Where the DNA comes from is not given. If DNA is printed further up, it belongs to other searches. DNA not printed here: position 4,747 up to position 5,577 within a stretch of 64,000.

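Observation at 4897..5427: Phage-encoded small alarmone hydrolase (RelA/SpoT HD domain)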

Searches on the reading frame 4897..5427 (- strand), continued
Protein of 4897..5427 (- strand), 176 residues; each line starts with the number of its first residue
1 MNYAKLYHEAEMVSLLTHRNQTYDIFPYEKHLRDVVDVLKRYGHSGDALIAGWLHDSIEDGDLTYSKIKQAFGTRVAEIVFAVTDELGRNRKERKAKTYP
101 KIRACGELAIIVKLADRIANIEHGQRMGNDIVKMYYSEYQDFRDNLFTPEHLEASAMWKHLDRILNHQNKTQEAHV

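Call 19: find_encoding_contigs(protein=P0002, flank=8000, max_places=3)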
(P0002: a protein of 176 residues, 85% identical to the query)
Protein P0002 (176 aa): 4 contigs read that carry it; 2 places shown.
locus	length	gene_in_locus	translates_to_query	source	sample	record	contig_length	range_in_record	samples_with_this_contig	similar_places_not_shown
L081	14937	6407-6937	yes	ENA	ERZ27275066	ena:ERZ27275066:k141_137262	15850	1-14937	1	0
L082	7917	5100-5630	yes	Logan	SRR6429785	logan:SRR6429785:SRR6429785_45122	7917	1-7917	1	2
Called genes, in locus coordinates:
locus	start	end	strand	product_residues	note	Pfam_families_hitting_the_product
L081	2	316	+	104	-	?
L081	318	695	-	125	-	-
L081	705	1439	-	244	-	PF26809:Phage_T4_gp13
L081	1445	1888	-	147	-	-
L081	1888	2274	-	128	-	-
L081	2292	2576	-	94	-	-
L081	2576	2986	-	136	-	-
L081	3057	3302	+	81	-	-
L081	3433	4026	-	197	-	-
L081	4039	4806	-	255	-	-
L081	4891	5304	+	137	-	PF20274:cREC_REC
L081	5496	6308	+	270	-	PF01145:Band_7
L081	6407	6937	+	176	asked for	PF13328:HD_4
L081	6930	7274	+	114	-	-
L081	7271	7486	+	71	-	-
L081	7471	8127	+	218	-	PF01755:Glyco_transf_25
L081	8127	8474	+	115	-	PF13673:Acetyltransf_10 (weak), PF00583:Acetyltransf_1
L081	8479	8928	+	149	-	PF03061:4HBT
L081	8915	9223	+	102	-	PF14216:DUF4326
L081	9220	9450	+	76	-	-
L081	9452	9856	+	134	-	-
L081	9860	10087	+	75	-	-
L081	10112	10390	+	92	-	-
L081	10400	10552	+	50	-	-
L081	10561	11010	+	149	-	-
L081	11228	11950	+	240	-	-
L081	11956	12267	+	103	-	-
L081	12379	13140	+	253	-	PF13240:Zn_Ribbon_1 (weak)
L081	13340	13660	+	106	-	-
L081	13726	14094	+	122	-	-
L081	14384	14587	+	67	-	-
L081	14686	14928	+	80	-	-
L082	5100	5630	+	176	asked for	PF13328:HD_4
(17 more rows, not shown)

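Call 20: find_encoding_contigs(protein=P0020, flank=8000, max_places=2)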
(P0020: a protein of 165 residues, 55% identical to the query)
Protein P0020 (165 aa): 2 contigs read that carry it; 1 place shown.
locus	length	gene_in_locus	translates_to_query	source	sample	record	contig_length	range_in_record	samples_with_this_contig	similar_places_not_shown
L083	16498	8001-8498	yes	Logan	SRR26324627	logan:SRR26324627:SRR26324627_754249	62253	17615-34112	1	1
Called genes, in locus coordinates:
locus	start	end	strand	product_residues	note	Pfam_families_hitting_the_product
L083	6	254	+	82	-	-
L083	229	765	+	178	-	-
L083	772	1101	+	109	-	-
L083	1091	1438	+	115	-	-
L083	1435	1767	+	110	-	-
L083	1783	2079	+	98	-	PF03264:Cytochrom_NNT (weak), PF14279:HNH_5, PF01844:HNH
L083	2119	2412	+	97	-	-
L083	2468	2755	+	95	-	-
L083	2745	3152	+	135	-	PF00293:NUDIX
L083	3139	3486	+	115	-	-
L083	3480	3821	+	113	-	-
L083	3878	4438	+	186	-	-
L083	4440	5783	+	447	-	PF09511:RNA_lig_T4_1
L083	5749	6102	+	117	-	-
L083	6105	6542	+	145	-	-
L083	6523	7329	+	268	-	PF10127:RlaP (weak)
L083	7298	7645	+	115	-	-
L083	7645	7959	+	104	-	-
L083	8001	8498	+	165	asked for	PF13328:HD_4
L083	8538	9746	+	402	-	PF01743:PolyA_pol, PF12627:PolyA_pol_RNAbd, PF13735:tRNA_NucTran2_2 (weak)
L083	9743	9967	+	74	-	-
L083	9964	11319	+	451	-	PF01068:DNA_ligase_A_M, PF09414:RNA_ligase (weak)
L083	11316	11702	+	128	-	-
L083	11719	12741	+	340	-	PF01409:tRNA-synt_2d, PF03147:FDX-ACB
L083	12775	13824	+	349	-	PF09414:RNA_ligase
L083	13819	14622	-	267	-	-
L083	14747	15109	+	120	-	-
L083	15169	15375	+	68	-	-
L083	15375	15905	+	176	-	PF01885:PTS_2-RNA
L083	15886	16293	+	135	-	-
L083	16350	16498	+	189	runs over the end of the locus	-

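Call 23: find_encoding_contigs(protein=P0087, flank=8000, max_places=3)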
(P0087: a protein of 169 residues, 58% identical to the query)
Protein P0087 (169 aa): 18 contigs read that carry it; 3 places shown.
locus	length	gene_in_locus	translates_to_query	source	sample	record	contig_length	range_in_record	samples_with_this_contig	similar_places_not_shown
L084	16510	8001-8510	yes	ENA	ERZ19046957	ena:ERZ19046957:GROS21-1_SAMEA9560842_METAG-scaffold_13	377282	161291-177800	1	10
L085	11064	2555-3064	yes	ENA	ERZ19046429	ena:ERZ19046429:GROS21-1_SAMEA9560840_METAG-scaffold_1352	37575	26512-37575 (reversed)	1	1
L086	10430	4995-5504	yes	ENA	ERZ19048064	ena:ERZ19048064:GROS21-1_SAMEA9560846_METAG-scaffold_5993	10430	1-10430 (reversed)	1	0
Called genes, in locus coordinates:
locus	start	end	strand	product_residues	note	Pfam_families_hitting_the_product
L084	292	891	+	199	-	-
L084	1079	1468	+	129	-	PF02675:AdoMet_dc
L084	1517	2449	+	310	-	PF13671:AAA_33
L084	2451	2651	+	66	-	-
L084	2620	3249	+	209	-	PF00293:NUDIX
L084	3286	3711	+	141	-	-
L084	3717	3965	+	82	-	-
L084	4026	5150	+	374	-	PF09511:RNA_lig_T4_1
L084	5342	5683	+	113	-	-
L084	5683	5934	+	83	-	-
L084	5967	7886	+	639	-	PF01145:Band_7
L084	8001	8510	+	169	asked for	PF13328:HD_4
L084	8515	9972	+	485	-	PF01068:DNA_ligase_A_M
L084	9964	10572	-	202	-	-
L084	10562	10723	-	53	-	-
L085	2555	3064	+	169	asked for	PF13328:HD_4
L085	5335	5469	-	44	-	-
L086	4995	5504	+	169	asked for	PF13328:HD_4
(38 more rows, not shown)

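Call 24: find_encoding_contigs(protein=P0065, flank=8000, max_places=2)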
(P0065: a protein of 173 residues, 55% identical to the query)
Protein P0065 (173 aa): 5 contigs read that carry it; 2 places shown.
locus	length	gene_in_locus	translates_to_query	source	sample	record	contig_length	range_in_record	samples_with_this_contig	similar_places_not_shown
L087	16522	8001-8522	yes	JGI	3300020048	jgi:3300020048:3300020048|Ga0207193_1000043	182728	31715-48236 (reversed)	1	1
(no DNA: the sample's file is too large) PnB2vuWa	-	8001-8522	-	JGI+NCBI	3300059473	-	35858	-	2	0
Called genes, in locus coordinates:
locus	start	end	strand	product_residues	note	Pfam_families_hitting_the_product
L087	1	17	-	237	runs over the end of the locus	PF01751:Toprim (weak), PF16898:TOPRIM_C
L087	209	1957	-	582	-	PF00204:DNA_gyraseB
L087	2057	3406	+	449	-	PF00521:DNA_topoisoIV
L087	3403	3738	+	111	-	-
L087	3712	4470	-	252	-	-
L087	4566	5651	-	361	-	-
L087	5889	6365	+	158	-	-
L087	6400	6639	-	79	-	-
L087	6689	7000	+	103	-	-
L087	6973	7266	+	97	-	-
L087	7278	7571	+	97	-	-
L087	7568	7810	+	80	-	-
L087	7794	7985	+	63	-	-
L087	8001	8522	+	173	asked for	PF13328:HD_4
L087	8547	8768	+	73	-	-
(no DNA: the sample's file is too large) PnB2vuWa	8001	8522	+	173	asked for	PF13328:HD_4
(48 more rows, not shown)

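Call 25: find_encoding_contigs(protein=P0004, flank=8000, max_places=2)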
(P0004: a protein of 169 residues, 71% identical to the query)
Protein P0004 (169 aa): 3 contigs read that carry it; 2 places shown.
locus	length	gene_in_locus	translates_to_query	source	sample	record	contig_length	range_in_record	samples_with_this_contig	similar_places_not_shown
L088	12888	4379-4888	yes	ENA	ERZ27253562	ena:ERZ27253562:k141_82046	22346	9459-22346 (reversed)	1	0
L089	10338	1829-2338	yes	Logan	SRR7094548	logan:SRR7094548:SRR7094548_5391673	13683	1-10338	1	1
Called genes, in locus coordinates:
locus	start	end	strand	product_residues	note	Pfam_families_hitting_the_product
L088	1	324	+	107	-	?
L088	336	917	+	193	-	-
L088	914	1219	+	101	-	-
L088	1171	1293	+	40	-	-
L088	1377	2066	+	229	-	-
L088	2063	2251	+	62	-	-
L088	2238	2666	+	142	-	-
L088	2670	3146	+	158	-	-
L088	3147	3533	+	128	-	-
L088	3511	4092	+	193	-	-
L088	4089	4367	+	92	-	-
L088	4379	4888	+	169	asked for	PF13328:HD_4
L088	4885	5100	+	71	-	-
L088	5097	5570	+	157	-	-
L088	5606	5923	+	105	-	-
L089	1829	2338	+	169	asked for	PF13328:HD_4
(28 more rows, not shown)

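Call 26: predict_structure(alignment_id=A1)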
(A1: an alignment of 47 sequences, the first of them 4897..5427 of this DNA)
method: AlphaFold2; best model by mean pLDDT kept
length: 176 residues; sequences in the alignment: 47
mean_pLDDT: 94.1   pTM: 0.90
mean pLDDT of the five models: 94.1, 93.9, 93.8, 93.6, 93.3
residues with pLDDT >= 90: 161; 70-90: 6; 50-70: 8; < 50: 1
segments of 3 or more residues with pLDDT < 50: none
pLDDT, mean of each block of 10 residues (from residue 1): 95 97 96 99 98 97 97 98 95 96 98 98 94 93 96 96 82 57
secondary structure, 60 per line:
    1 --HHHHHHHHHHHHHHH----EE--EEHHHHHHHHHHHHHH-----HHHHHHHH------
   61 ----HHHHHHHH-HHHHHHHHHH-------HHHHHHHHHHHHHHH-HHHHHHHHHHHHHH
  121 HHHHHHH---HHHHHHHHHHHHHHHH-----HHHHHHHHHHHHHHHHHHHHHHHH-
elements in order: H3-17 H28-41 H47-54 H65-72 H74-83 H91-105 H107-127 H131-146 H152-175

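Call 30: fold_search(model_id=the predicted structure, library=pdb)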
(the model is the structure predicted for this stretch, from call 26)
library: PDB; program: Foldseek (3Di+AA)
matches with E <= 10: 131; with E <= 0.001: 31
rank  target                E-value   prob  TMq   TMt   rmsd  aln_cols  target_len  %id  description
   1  7qod_B                4.3e-06  1.00  0.65  0.64   4.7       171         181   25  Native structure of a small alarmone hydrolase (RelH) from Corynebacterium glutamicum (released 2022-07-13)
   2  6yvc_C                5.7e-06  1.00  0.79  0.80   3.1       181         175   26  Crystal structure of the small alarmone hydrolase (SAH) of Pseudomonas aeruginosa (released 2021-05-12)
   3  6z3o_AAA              6.3e-06  1.00  0.78  0.77   3.1       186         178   24  The E74Q mutant of Small Alarmone Hydrolase SAH from Pseudomonas aeruginosa PAO1 (released 2021-01-27)
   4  6z3n_AAA              7.6e-06  1.00  0.80  0.80   3.4       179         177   26  Apo Structure of a Hydrolase from Pseudomonas aeruginosa PAO1 (released 2021-06-09)
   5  3nqw_A                7.6e-06  1.00  0.77  0.77   3.1       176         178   24  A metazoan ortholog of SpoT hydrolyzes ppGpp and plays a role in starvation responses (released 2010-09-08)
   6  6yvc_B                8.0e-06  1.00  0.80  0.81   3.0       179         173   25  Crystal structure of the small alarmone hydrolase (SAH) of Pseudomonas aeruginosa (released 2021-05-12)
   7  6z3o_BBB              8.4e-06  1.00  0.79  0.78   3.0       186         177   24  The E74Q mutant of Small Alarmone Hydrolase SAH from Pseudomonas aeruginosa PAO1 (released 2021-01-27)
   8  7qod_A                8.4e-06  1.00  0.66  0.62   5.0       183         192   23  Native structure of a small alarmone hydrolase (RelH) from Corynebacterium glutamicum (released 2022-07-13)
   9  9chy_A                8.8e-06  1.00  0.66  0.65   1.9       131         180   29  Crystal structure of the human MESH1 (D66K)-PAPS complex (released 2025-12-10)
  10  6yvc_D                9.7e-06  1.00  0.79  0.81   3.0       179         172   25  Crystal structure of the small alarmone hydrolase (SAH) of Pseudomonas aeruginosa (released 2021-05-12)
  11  6yvc_A                9.7e-06  1.00  0.78  0.78   3.1       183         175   25  Crystal structure of the small alarmone hydrolase (SAH) of Pseudomonas aeruginosa (released 2021-05-12)
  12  9chy_B                1.1e-05  1.00  0.66  0.65   1.9       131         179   29  Crystal structure of the human MESH1 (D66K)-PAPS complex (released 2025-12-10)
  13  7qoc_B                1.4e-05  1.00  0.66  0.63   4.8       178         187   24  Se-Met derivative structure of a small alarmone hydrolase (RelH) from Corynebacterium glutamicum (released 2022-07-13)
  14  7qoc_A                1.7e-05  1.00  0.69  0.64   4.5       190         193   24  Se-Met derivative structure of a small alarmone hydrolase (RelH) from Corynebacterium glutamicum (released 2022-07-13)
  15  5vxa_A                2.0e-05  1.00  0.66  0.65   2.0       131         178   29  Structure of the human Mesh1-NADPH complex (released 2018-05-23)
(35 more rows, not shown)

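Call 33: find_related_loci(query=A1, collection=viral_contigs, flank=10000)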
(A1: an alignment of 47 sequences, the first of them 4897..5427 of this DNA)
Query A1 (176 aa) in viral_contigs; peptide patterns used: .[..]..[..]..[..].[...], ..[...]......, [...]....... (x = any residue, [..] = any of these).
599 stretches matched a pattern (row limit reached: there are more); 223 encode a relative of the query (tblastn E <= 1e-3); the best 80 are kept; 80 distinct loci.
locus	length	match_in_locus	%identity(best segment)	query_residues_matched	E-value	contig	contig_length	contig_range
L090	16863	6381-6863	55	1-165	2e-54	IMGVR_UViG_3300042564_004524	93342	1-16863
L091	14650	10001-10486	58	5-172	1e-54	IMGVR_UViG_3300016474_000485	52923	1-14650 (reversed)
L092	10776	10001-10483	57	1-165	8e-55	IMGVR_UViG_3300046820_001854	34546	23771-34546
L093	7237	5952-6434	55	1-165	2e-54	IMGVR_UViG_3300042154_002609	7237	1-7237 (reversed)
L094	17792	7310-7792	57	1-165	3e-54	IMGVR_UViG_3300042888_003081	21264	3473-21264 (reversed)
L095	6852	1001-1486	55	1-166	3e-54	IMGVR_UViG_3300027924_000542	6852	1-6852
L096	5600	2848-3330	56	1-165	8e-54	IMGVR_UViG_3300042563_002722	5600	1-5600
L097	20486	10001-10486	54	1-166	6e-54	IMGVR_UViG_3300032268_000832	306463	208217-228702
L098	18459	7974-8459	54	1-166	9e-54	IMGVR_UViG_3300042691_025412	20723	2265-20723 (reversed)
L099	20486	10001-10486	54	1-166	6e-54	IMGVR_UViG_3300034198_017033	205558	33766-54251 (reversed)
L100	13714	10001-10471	57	5-166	5e-54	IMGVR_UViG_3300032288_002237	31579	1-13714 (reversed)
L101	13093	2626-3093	57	5-165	6e-54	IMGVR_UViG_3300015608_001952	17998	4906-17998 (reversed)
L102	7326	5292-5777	54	1-166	6e-54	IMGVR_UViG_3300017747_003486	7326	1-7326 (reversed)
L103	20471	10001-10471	56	5-166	7e-54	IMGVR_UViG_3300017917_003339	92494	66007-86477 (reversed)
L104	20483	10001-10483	56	1-165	1e-53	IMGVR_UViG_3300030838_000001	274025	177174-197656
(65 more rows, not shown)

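Call 34: fold_search(model_id=the predicted structure, library=viral)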
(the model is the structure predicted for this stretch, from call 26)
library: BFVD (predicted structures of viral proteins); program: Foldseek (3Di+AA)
matches with E <= 10: 139; with E <= 0.001: 20
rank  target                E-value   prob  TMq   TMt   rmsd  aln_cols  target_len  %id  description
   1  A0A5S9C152            1.1e-07  1.00  0.73  0.74   1.8       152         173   28  Phosphohydrolase [Tenacibaculum phage PTm1]
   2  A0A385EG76            7.5e-07  1.00  0.78  0.53   4.0       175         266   23  HD/PDEase domain protein [Caulobacter phage CcrSC]
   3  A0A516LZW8            7.9e-07  1.00  0.65  0.67   7.0       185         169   23  (no name in the UniProt tables at hand)
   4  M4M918                1.1e-06  1.00  0.62  0.76   4.7       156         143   25  (no name in the UniProt tables at hand)
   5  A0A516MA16            1.4e-06  1.00  0.75  0.61   3.8       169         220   27  (no name in the UniProt tables at hand)
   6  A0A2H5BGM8            4.1e-06  1.00  0.67  0.76   2.9       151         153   22  HD domain-containing protein [Vibrio phage Ceto]
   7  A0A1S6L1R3            5.5e-06  1.00  0.85  0.56   2.4       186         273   23  (no name in the UniProt tables at hand)
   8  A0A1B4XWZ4            6.4e-06  1.00  0.82  0.78   2.2       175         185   26  Phosphohydrolase [Tenacibaculum phage pT24]
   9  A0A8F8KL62            8.5e-06  1.00  0.80  0.72   2.5       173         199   25  (P)ppGpp synthetase/hydrolase [Clandestinovirus]
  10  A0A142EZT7            1.4e-05  1.00  0.78  0.69   3.1       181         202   24  (no name in the UniProt tables at hand)
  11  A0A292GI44            1.8e-05  1.00  0.80  0.68   3.0       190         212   22  (no name in the UniProt tables at hand)
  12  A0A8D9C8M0            2.4e-05  1.00  0.74  0.68   3.0       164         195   20  Uncharacterized protein [uncultured marine phage]
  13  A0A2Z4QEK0            3.8e-05  1.00  0.68  0.54   8.4       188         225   21  HD/PDEase domain-containing protein [Erwinia phage vB_EamM_Alexandra]
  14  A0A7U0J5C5            4.4e-05  1.00  0.75  0.59   8.1       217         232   24  Guanosine-3',5'-bis(Diphosphate) 3'-pyrophosphohydrolase / GTP pyrophosphokinase, (P)ppGpp synthetase II [Klebsiella phage vB_KpM_FBKp24]
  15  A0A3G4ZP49            5.4e-05  1.00  0.66  0.37   9.4       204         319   22  HD domain-containing protein [Terrestrivirus sp.]
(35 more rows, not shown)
